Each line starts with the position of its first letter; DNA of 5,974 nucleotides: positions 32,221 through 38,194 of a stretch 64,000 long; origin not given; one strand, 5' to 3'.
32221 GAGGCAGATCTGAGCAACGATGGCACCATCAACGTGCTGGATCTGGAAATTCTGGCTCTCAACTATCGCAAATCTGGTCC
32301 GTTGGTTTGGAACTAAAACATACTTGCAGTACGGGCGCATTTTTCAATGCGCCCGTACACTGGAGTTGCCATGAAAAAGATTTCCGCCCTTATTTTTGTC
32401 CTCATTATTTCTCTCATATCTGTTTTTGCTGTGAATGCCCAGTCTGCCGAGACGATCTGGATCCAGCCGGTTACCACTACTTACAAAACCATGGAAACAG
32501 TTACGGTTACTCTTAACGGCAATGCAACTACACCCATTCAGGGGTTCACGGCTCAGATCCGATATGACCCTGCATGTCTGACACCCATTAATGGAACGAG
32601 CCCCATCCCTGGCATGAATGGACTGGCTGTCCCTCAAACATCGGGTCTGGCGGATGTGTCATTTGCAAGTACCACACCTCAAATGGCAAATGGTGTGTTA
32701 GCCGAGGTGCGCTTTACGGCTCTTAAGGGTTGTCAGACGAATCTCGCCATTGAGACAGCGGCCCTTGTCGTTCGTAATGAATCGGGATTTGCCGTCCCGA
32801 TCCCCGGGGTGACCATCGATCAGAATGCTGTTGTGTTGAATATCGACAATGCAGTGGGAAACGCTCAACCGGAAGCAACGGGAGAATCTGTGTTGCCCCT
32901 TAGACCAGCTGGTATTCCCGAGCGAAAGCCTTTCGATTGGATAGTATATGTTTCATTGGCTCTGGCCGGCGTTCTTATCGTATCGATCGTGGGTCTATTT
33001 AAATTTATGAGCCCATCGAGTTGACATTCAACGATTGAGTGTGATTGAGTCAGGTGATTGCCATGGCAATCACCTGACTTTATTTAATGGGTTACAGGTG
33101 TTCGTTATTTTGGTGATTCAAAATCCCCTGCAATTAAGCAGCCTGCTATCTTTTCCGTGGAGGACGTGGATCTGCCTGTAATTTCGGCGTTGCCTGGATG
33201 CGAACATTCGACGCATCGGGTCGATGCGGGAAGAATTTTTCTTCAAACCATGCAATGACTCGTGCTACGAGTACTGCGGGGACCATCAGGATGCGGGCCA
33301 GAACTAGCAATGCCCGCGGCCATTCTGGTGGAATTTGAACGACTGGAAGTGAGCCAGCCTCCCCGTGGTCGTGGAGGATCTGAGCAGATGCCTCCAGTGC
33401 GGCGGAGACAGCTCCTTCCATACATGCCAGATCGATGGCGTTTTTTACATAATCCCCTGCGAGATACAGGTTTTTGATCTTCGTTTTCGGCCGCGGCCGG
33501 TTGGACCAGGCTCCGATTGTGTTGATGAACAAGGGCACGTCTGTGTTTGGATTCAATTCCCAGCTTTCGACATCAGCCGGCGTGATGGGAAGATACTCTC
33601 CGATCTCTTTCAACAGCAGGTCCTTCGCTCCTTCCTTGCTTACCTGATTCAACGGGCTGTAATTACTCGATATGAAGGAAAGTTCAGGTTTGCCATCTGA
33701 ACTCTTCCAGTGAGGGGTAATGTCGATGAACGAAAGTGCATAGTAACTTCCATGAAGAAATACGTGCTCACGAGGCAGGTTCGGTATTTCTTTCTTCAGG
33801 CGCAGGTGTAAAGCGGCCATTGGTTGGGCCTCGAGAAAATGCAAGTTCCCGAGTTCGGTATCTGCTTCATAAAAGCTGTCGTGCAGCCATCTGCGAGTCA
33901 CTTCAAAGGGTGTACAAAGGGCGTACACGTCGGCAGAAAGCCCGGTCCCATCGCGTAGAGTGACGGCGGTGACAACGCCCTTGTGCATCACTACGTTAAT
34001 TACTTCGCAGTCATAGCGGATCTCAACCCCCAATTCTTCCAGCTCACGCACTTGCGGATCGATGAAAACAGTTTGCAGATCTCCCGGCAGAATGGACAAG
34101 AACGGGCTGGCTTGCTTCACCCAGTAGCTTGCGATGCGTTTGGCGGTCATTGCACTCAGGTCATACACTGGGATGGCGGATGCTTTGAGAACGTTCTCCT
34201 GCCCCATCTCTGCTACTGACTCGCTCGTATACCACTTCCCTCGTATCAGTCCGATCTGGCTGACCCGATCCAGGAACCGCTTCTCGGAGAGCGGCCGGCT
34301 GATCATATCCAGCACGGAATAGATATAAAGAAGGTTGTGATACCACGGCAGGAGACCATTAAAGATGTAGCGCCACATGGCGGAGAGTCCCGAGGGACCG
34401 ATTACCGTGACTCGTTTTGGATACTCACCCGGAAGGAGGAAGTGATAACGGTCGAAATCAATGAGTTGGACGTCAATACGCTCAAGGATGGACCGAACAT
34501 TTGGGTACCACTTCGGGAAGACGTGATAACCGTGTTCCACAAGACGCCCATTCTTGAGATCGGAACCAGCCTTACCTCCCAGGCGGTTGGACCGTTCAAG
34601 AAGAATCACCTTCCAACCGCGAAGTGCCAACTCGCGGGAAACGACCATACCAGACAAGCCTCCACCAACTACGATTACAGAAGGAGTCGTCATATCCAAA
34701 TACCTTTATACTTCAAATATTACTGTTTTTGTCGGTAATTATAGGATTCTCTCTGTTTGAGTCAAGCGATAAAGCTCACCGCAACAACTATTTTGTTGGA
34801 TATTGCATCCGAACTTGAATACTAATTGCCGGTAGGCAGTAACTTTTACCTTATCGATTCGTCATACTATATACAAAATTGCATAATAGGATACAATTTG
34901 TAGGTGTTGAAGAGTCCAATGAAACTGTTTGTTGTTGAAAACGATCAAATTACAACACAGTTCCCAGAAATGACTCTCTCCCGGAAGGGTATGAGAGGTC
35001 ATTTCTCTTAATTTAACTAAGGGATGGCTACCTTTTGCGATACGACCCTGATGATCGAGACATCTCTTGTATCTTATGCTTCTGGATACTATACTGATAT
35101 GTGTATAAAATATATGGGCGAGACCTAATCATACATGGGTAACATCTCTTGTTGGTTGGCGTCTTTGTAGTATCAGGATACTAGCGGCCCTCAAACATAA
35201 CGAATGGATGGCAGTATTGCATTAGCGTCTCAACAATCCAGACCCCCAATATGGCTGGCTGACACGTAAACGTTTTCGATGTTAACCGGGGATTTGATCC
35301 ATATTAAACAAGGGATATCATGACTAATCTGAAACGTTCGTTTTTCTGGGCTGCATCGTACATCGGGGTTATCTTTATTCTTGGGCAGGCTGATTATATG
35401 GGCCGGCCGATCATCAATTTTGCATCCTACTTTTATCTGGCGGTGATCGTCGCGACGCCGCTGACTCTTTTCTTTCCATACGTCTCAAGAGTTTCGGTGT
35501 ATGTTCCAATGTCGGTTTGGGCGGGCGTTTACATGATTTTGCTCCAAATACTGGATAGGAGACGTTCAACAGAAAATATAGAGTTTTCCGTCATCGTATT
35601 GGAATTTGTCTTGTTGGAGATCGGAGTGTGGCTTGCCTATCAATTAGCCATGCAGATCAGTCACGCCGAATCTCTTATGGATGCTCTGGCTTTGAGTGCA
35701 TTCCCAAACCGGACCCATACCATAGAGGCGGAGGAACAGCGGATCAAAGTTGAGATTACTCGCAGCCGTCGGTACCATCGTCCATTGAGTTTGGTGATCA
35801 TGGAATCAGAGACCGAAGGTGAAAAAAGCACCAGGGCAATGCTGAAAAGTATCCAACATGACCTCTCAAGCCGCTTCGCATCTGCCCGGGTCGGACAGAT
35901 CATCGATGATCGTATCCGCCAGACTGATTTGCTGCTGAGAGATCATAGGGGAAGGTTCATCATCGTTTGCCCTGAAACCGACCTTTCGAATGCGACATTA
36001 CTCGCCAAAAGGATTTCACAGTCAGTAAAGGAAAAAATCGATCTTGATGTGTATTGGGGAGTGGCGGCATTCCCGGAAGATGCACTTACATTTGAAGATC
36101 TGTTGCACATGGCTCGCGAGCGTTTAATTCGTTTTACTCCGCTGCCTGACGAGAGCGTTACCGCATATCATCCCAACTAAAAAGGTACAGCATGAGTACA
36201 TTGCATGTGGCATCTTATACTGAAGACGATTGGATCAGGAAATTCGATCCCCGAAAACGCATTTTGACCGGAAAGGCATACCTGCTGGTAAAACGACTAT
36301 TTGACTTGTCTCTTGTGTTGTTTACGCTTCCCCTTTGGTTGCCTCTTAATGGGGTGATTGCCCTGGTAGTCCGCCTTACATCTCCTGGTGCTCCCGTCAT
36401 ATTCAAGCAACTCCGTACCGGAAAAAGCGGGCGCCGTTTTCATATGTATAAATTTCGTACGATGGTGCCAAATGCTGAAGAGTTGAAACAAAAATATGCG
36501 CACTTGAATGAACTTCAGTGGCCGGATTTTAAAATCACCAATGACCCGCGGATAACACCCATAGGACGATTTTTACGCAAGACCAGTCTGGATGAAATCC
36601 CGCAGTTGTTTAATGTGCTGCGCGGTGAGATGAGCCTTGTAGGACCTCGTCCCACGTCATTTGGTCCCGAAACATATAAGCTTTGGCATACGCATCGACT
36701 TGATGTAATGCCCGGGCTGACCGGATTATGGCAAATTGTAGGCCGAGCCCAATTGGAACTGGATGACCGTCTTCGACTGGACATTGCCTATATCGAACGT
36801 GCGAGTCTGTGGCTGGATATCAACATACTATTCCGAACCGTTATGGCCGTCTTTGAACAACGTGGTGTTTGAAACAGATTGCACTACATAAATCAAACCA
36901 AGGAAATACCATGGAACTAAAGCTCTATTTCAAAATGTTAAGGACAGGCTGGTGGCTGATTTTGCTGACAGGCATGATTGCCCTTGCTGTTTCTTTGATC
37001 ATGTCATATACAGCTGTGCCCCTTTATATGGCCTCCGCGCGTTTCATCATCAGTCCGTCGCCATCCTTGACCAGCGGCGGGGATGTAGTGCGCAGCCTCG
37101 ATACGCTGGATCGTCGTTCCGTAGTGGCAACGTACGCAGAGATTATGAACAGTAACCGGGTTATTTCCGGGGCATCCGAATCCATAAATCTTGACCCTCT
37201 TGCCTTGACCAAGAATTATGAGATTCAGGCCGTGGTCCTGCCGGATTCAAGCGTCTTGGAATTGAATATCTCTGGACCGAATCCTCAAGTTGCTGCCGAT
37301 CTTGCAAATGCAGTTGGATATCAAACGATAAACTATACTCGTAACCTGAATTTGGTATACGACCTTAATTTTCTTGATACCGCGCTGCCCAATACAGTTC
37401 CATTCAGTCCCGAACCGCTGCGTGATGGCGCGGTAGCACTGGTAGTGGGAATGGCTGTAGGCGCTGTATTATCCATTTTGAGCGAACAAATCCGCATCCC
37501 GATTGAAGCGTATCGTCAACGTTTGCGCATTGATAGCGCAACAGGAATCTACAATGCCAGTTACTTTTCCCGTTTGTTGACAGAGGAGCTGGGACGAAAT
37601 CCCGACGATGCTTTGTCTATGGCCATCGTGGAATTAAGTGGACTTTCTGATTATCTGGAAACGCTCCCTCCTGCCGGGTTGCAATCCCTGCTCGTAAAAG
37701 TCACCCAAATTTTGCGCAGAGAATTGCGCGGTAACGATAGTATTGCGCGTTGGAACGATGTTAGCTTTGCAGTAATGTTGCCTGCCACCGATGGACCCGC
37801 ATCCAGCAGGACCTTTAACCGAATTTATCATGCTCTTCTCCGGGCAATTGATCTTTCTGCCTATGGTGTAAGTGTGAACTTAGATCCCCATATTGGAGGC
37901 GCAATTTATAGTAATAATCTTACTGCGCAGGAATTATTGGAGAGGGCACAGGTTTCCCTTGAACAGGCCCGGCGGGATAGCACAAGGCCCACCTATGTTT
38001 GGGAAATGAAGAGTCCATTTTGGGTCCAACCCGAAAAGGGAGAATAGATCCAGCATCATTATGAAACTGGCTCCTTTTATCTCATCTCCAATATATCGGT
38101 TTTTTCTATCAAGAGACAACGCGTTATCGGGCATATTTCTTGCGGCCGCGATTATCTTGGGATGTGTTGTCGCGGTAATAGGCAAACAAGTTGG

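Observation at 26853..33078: Operon coupling a 23-heme cytochrome to cohesin and dockerin modules: candidate cellulosome-style extracellular electron-transfer scaffold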

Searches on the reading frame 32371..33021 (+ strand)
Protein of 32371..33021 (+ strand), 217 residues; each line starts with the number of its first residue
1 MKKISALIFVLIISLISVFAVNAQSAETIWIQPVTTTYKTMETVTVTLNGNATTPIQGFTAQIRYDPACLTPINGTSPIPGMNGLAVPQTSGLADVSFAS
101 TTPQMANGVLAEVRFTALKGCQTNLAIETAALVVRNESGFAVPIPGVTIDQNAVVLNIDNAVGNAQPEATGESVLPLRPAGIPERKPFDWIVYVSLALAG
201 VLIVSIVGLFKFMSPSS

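Call 3: search_protein_families(library=pfam, proteins=[window:32371-33021:+], max_evalue=1)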
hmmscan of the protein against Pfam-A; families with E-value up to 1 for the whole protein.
window:32371-33021:+ (217 aa): 1 family
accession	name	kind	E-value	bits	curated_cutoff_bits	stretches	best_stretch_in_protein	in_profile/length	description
PF00963.24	Cohesin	-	1.7e-06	28.7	24.1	1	43-131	17-115/139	Cohesin domain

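Call 19: search_protein_families(library=ncbifam, proteins=[window:32371-33021:+], max_evalue=0.1)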
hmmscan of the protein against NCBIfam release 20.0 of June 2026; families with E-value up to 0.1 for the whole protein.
window:32371-33021:+ (217 aa): 0 families

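Call 35: search_solved_structures(query=window:32371-33021:+, max_evalue=10)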
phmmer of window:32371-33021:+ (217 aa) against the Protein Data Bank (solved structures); distinct sequences matched with E-value up to 10: 8.
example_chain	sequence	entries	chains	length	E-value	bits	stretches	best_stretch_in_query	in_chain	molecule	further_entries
3l8q_A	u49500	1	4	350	0.0019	21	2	35-76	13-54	Cellulosomal scaffoldin adaptor protein B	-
1qzn_A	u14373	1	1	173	0.19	14.4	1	34-76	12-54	cellulosomal scaffoldin adaptor protein B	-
3f2l_A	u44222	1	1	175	0.2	14.4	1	35-76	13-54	Cellulosomal scaffoldin adaptor protein B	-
1zv9_A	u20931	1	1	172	0.21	14.3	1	35-76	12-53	Cellulosomal scaffoldin adaptor protein B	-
3bwz_A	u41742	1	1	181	0.23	14.2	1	35-76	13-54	Cellulosomal scaffoldin adaptor protein B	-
4u3s_A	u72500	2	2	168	0.28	13.9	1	41-84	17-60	Cellulosomal scaffoldin adaptor protein B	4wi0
3fnk_A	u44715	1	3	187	0.58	12.9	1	42-88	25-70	Cellulosomal scaffoldin adaptor protein B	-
2rop_A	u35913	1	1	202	0.68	12.7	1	55-75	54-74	Copper-transporting ATPase 2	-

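Call 36: find_homologous_proteins(query=window:32371-33021:+, max_evalue=0.001)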
Query window:32371-33021:+ (217 aa): 1354 proteins with E <= 0.001 among 2404 candidates; the best 120 are listed.
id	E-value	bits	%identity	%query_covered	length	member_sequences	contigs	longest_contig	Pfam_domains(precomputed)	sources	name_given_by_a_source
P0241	7.6e-133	458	100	100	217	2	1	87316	PF00963.25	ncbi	-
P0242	5.0e-99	348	76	100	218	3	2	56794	PF00963.25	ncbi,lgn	-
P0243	1.4e-94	333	74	100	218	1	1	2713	-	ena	-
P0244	1.3e-92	327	73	100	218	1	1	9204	PF00963.25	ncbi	-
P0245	9.0e-90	318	71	100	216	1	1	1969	PF00963.25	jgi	jgi:hypothetical protein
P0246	4.2e-88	312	70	99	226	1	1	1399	PF00963.25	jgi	jgi:hypothetical protein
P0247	6.3e-88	312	72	98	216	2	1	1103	PF00963.25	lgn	-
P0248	2.0e-87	310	68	99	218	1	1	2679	PF00963.25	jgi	-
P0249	2.2e-86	306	69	100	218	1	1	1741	PF00963.25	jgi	-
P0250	3.0e-86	306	69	98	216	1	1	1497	PF00963.25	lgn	-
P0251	3.7e-86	306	68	99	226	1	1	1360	PF00963.25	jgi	jgi:hypothetical protein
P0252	4.9e-86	305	67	100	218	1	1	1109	PF00963.25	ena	-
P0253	5.6e-86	305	69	100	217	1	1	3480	PF00963.25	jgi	jgi:hypothetical protein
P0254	5.9e-86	305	66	100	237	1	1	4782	PF00963.25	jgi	jgi:hypothetical protein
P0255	6.3e-86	305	67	99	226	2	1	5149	PF00963.25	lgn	-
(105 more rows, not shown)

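Call 48: predict_structure(alignment_id=A1)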
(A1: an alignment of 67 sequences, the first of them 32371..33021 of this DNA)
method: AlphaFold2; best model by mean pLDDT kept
length: 217 residues; sequences in the alignment: 67
mean_pLDDT: 85.9   pTM: 0.68
mean pLDDT of the five models: 85.9, 84.2, 82.1, 81.9, 79.5
residues with pLDDT >= 90: 121; 70-90: 66; 50-70: 25; < 50: 5
segments of 3 or more residues with pLDDT < 50: 20-23
pLDDT, mean of each block of 10 residues (from residue 1): 86 71 70 92 93 91 95 92 89 93 90 93 95 88 90 93 73 78 62 94 92 66
secondary structure, 60 per line:
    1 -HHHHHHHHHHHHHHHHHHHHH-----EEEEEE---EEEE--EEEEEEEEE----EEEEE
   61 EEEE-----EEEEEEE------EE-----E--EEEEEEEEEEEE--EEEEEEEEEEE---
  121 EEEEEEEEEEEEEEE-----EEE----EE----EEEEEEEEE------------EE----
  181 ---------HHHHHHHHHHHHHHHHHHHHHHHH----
elements in order: H2-22 E28-33 E37-40 E43-51 E56-64 E70-76 E93-104 E107-117 E121-135 E141-143 E154-162 H190-213

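Call 52: fold_search(model_id=the predicted structure, library=pdb)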
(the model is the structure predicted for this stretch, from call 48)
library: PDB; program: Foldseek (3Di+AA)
matches with E <= 10: 1975; with E <= 0.001: 76
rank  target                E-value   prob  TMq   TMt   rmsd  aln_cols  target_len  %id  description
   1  2jh2_A                1.0e-08  1.00  0.48  0.73   3.3       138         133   19  X-ray crystal structure of a cohesin-like module from Clostridium perfringens (released 2007-11-06)
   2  2w1n                  1.1e-08  1.00  0.50  0.47   6.3       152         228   18  cohesin and fibronectin type-III double module construct from the Clostridium perfringens glycoside hydrolase GH84C (released 2009-02-03)
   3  1qzn                  4.3e-08  1.00  0.50  0.62   3.0       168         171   20  Crystal Structure Analysis of a type II cohesin domain from the cellulosome of Acetivibrio cellulolyticus (released 2004-09-21)
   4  3ghp_A                7.3e-08  1.00  0.44  0.50  10.6       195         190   19  Structure of the second type II cohesin module from the adaptor ScaA scaffoldin of Acetivibrio cellulolyticus (includi (released 2009-06-23)
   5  2jh2_C                8.6e-08  1.00  0.49  0.78   3.0       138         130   17  X-ray crystal structure of a cohesin-like module from Clostridium perfringens (released 2007-11-06)
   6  4ums                  1.0e-07  1.00  0.47  0.64   7.3       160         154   12  The crystal structure of the seventh ScaB type I cohesin from Pseudobacteroides cellulosolvens (released 2015-05-06)
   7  3fnk_B                1.1e-07  1.00  0.43  0.53   6.5       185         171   17  Crystal structure of the second type II cohesin module from the cellulosomal adaptor ScaA scaffoldin of Acetivibrio ce (released 2009-06-23)
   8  3f2l                  1.2e-07  1.00  0.47  0.58   5.5       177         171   22  Crystal structure analysis of the K171A mutation of N-terminal type II cohesin 1 from the cellulosomal ScaB subunit of A (released 2008-12-02)
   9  3ghp_B                1.4e-07  1.00  0.44  0.51   9.3       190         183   18  Structure of the second type II cohesin module from the adaptor ScaA scaffoldin of Acetivibrio cellulolyticus (includi (released 2009-06-23)
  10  3l8q_C                1.4e-07  1.00  0.49  0.33   3.8       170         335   21  Structure analysis of the type II cohesin dyad from the adaptor ScaA scaffoldin of Acetivibrio cellulolyticus (released 2010-05-05)
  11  5lxv_C                1.4e-07  1.00  0.48  0.59   3.8       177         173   14  Crystal structure of Ruminococcus flavefaciens scaffoldin C cohesin in complex with a dockerin from an uncharacterized (released 2016-10-19)
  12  2vo8                  1.5e-07  1.00  0.51  0.78   2.8       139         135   12  Cohesin module from Clostridium perfringens ATCC13124 family 33 glycoside hydrolase. (released 2008-09-02)
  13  3l8q_A                1.6e-07  1.00  0.49  0.33   3.9       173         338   22  Structure analysis of the type II cohesin dyad from the adaptor ScaA scaffoldin of Acetivibrio cellulolyticus (released 2010-05-05)
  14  4u3s_A                1.6e-07  1.00  0.45  0.57   5.4       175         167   18  Crystal structure of Coh3ScaB-XDoc_M1ScaA complex: A N-terminal interface mutant of type II Cohesin-X-Dockerin complex (released 2015-07-29)
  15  3fnk_A                1.9e-07  1.00  0.46  0.56   5.8       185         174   18  Crystal structure of the second type II cohesin module from the cellulosomal adaptor ScaA scaffoldin of Acetivibrio ce (released 2009-06-23)
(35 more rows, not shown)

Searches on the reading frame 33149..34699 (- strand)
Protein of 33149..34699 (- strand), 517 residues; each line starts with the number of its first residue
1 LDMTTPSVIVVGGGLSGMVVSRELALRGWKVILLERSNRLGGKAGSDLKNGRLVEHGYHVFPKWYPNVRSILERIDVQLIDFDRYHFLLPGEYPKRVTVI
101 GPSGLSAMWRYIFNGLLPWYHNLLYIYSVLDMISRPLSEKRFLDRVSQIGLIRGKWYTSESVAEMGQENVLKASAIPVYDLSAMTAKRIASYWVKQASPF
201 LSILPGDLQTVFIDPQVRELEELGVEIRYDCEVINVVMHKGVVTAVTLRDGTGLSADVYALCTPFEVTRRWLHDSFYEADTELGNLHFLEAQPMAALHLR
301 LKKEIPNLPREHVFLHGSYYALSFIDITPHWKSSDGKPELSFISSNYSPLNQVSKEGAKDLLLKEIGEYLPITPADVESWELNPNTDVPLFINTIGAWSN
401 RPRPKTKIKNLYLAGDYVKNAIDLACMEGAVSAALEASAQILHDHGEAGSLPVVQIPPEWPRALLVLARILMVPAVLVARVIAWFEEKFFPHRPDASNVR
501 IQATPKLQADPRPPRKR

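Call 18: search_protein_families(library=pfam, proteins=[window:33149-34699:-], max_evalue=0.001)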
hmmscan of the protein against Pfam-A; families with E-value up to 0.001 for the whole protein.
window:33149-34699:- (517 aa): 10 families
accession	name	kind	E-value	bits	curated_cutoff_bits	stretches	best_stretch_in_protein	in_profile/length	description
PF01593.30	Amino_oxidase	-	7.1e-29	101.8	19.8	1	15-442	1-443/443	Flavin containing amine oxidoreductase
PF13450.12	NAD_binding_8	-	5.3e-13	49.5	21.9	1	10-74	1-67/68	NAD(P)-binding Rossmann-like domain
PF01266.30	DAO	-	3.7e-12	46.9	27.9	1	8-61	2-54/353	FAD dependent oxidoreductase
PF00070.33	Pyr_redox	-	1e-06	29.6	22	0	7-44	1-38/82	Pyridine nucleotide-disulphide oxidoreductase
PF07992.20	Pyr_redox_2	-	1.1e-06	28.8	26.1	0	7-44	144-181/291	Pyridine nucleotide-disulphide oxidoreductase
PF12831.13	FAD_oxidored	-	8.8e-06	25.7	27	1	8-48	2-42/416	FAD dependent oxidoreductase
PF03486.20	HI0933_like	-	3.4e-05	23.9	50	0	7-43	2-38/244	HI0933-like protein Rossmann domain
PF01494.25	FAD_binding_3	-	0.00012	21.9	22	1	7-39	3-35/349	FAD binding domain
PF00890.30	FAD_binding_2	-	0.00044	20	20.4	0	8-43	2-37/414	FAD binding domain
PF01946.23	Thi4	-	0.00077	19.2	26.2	0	6-45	18-58/235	Thi4 family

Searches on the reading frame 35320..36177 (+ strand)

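Call 18: search_protein_families(library=pfam, proteins=[window:35320-36177:+], max_evalue=0.001)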
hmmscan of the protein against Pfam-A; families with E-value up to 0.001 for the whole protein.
window:35320-36177:+ (286 aa): 1 family
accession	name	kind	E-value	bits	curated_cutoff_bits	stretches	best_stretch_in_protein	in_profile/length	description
PF00990.26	GGDEF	-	1.9e-06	28.2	23.8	1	190-269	61-151/161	Diguanylate cyclase, GGDEF domain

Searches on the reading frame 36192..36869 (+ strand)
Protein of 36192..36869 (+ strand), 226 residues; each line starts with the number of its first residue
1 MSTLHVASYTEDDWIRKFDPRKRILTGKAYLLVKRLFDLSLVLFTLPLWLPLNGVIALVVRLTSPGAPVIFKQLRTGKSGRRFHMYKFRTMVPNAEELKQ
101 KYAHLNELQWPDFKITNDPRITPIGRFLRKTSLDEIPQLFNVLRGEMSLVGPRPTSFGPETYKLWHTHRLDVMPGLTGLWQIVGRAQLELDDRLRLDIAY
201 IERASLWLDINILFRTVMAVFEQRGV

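Call 18: search_protein_families(library=pfam, proteins=[window:36192-36869:+], max_evalue=0.001)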
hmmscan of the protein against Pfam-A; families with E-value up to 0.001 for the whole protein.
window:36192-36869:+ (226 aa): 1 family
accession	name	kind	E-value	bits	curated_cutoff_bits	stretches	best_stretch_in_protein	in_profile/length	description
PF02397.22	Bac_transf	-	5.6e-64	215.4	27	1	34-221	1-178/179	Bacterial sugar transferase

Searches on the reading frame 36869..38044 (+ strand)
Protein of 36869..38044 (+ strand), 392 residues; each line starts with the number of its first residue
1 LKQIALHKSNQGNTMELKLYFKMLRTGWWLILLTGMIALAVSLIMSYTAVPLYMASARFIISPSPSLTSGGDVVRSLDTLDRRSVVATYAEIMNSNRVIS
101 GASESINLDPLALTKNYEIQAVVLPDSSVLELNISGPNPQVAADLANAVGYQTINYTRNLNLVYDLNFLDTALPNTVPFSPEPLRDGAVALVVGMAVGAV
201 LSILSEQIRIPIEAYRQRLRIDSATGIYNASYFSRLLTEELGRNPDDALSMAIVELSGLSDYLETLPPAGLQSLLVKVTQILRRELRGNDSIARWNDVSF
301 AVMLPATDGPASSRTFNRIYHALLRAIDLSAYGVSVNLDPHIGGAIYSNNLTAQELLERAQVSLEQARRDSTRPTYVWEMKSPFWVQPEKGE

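Call 18: search_protein_families(library=pfam, proteins=[window:36869-38044:+], max_evalue=0.001)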
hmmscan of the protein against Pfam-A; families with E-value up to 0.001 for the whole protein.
window:36869-38044:+ (392 aa): 2 families
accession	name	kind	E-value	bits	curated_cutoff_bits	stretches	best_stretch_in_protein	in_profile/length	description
PF00990.26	GGDEF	-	7.9e-12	45.7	23.8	1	221-370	3-157/161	Diguanylate cyclase, GGDEF domain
PF02706.20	Wzz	-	9.9e-10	39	25.5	1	13-101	1-86/91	Chain length determinant protein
